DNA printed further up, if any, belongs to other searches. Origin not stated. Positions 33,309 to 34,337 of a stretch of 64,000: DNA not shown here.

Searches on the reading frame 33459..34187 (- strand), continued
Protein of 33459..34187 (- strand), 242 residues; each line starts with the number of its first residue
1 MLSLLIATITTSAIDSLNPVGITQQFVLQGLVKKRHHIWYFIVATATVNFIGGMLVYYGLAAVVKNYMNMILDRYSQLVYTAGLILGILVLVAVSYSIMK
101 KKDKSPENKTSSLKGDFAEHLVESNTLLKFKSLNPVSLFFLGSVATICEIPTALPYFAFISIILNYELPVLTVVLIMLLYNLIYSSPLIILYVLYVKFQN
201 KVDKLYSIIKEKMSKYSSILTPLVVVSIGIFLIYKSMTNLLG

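Call 81: list_cluster_members(proteins=[P0020, P0026, P0027, P0028, P0008, P0005])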
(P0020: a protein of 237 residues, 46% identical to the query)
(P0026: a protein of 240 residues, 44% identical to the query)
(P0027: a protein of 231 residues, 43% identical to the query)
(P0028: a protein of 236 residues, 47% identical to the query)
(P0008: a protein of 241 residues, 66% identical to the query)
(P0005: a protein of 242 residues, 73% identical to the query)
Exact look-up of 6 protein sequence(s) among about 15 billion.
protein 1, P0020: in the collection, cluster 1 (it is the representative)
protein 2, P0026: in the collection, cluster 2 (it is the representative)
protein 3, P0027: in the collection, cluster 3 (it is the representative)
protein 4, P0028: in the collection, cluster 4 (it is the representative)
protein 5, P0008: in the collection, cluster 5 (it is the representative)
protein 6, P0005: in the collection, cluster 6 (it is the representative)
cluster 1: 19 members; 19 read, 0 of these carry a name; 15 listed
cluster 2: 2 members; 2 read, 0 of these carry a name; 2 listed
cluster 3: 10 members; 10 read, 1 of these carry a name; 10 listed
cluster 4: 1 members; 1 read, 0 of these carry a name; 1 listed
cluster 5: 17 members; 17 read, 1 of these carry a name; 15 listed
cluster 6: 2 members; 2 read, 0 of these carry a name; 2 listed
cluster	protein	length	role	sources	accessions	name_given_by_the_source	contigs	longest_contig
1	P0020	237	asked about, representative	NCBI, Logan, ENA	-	-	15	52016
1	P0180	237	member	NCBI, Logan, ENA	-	-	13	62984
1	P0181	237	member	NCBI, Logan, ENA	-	-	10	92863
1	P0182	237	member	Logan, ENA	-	-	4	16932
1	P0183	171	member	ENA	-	-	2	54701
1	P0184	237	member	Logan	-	-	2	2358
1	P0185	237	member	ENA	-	-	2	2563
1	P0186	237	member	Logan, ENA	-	-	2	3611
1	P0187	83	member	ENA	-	-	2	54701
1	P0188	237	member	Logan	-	-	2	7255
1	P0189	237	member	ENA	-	-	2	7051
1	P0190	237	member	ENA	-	-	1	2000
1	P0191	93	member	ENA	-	-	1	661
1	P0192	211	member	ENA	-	-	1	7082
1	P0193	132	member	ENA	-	-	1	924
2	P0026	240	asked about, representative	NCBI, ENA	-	-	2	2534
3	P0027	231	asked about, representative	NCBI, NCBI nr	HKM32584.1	MAG TPA: GAP family protein [Oscillospiraceae bacterium] | GAP family protein [Oscillospiraceae bacterium]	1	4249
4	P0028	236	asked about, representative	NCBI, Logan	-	-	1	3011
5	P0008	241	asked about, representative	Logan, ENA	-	-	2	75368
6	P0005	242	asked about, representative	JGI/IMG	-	-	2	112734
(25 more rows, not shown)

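Call 83: find_encoding_contigs(protein=P0027, flank=1500, max_places=2)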
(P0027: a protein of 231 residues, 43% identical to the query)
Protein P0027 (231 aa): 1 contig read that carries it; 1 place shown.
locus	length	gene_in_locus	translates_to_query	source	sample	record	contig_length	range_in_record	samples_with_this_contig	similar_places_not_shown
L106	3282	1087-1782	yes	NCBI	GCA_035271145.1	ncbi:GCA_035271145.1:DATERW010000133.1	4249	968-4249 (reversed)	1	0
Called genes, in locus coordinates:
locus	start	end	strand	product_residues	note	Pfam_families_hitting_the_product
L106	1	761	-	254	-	PF09371:Tex_N, PF22706:Tex_central_region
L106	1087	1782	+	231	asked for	PF11139:SfLAP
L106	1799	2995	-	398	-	PF07690:MFS_1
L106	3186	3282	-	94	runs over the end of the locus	PF00543:P-II (weak)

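Call 84: find_encoding_contigs(protein=P0017, flank=1500, max_places=2)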
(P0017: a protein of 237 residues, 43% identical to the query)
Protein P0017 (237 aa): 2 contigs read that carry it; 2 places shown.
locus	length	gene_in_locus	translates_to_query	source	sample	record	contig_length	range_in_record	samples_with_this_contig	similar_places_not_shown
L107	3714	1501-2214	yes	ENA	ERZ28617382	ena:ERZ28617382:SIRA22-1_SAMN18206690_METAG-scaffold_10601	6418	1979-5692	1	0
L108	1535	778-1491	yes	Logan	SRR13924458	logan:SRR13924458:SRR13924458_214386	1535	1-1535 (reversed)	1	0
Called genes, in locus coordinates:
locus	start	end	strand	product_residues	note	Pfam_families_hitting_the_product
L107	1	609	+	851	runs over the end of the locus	PF00580:UvrD-helicase, PF13245:AAA_19, PF13361:UvrD_C, PF00929:RNase_T, PF13538:UvrD_C_2 (weak)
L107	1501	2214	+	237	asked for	PF11139:SfLAP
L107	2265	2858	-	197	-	PF02518:HATPase_c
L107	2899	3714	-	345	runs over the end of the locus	PF13188:PAS_8 (faint), PF13426:PAS_9 (faint), PF00989:PAS (weak)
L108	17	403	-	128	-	-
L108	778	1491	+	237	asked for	PF11139:SfLAP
